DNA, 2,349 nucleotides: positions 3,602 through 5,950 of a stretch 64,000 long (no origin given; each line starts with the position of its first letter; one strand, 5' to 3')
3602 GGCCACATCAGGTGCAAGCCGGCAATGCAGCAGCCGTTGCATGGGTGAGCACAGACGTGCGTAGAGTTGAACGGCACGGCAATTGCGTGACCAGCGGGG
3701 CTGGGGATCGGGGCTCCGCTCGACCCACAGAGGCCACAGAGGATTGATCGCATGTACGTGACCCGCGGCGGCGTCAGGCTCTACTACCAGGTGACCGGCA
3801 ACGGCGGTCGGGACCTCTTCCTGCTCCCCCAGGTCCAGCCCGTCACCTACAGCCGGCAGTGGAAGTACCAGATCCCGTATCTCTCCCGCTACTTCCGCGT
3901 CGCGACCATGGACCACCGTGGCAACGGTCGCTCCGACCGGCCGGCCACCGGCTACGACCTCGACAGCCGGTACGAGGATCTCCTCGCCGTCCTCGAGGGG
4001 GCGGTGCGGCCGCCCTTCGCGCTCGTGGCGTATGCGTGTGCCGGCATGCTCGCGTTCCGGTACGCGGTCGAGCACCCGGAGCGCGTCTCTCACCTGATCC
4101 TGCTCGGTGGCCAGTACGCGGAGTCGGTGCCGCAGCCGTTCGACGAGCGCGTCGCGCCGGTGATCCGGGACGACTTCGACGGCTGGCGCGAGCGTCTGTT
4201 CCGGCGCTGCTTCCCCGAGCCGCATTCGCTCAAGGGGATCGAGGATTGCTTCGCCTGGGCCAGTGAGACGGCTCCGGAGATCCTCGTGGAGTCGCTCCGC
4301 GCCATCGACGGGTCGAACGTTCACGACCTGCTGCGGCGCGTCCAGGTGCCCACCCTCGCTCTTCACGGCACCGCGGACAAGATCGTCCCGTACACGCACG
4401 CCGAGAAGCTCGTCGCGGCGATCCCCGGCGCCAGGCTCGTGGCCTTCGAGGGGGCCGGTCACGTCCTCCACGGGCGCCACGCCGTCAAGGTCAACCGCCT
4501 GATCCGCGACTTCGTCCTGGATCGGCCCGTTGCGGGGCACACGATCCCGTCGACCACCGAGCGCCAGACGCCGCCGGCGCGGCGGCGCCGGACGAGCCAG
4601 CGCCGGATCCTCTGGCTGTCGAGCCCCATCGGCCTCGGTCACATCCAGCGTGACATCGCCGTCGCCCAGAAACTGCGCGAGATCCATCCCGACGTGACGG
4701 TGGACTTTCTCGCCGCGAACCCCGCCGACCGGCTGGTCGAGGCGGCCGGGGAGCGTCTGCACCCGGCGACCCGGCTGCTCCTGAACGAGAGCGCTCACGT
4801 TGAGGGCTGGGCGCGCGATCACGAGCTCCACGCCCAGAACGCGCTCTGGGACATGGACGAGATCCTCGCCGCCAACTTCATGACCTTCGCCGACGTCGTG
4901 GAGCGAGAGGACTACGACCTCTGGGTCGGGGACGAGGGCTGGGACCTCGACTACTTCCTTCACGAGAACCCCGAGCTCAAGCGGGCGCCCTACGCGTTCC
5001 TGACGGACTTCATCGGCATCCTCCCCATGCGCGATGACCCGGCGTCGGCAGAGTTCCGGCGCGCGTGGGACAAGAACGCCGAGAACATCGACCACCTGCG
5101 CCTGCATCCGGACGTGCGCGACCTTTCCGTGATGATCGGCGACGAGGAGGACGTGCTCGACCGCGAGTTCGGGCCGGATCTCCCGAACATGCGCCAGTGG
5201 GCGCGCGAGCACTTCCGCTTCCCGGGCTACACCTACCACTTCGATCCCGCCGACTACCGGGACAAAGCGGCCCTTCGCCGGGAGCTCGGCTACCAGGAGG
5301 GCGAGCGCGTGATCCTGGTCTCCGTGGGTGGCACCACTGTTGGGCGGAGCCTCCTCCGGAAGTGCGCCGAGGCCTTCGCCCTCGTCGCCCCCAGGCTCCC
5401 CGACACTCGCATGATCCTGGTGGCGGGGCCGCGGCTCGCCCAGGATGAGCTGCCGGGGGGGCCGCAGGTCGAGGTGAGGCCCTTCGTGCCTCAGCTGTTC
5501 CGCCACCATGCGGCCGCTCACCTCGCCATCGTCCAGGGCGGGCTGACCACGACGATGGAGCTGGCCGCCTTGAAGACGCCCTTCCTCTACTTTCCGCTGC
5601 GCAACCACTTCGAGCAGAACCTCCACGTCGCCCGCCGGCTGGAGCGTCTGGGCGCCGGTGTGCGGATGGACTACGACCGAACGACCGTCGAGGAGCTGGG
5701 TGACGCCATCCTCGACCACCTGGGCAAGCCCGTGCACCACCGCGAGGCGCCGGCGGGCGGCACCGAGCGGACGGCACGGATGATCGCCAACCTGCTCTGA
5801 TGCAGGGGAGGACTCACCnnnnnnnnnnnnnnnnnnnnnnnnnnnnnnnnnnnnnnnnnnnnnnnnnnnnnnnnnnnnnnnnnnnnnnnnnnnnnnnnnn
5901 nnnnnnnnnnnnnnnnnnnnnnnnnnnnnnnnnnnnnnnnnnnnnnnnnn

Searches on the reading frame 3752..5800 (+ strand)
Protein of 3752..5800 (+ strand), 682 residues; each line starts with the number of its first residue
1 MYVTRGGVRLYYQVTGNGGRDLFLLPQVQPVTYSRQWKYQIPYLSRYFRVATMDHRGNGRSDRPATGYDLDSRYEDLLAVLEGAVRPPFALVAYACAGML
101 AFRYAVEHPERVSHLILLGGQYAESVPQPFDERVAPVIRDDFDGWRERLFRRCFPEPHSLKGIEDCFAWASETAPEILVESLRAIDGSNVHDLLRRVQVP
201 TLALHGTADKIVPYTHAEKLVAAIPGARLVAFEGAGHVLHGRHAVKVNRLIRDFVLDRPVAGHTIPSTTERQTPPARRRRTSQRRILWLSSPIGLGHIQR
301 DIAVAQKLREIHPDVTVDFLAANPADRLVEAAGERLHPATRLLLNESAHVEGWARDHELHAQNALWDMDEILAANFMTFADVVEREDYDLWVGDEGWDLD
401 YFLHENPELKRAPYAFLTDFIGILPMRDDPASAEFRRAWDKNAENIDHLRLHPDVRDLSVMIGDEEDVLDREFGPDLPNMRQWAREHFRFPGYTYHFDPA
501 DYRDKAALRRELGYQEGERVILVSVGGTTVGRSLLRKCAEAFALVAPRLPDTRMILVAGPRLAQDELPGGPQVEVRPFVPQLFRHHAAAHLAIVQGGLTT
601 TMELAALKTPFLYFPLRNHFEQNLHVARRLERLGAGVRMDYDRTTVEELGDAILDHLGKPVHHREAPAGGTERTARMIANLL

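Call 46: search_protein_families(library=pfam, proteins=[window:3752-5800:+], max_evalue=0.0001)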
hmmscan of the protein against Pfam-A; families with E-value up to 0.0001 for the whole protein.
window:3752-5800:+ (682 aa): 6 families
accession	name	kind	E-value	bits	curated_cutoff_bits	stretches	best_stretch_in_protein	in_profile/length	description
PF00561.26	Abhydrolase_1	-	8.1e-25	88.3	25.8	1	36-240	15-241/245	alpha/beta hydrolase fold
PF12146.15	Hydrolase_4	-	1.2e-16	61.1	27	1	48-240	32-235/239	Serine aminopeptidase, S33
PF12697.13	Abhydrolase_6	-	9.5e-14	53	26.3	1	35-247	12-214/217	Alpha/beta hydrolase family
PF04101.22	Glyco_tran_28_C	-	1.3e-08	35.5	22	1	525-661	5-145/166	Glycosyltransferase family 28 C-terminal domain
PF08386.16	Abhydrolase_4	-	2e-06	28.3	21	1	192-257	33-93/103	TAP-like protein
PF00326.27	Peptidase_S9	-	4.8e-05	23.4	22.6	0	189-256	137-207/213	Prolyl oligopeptidase family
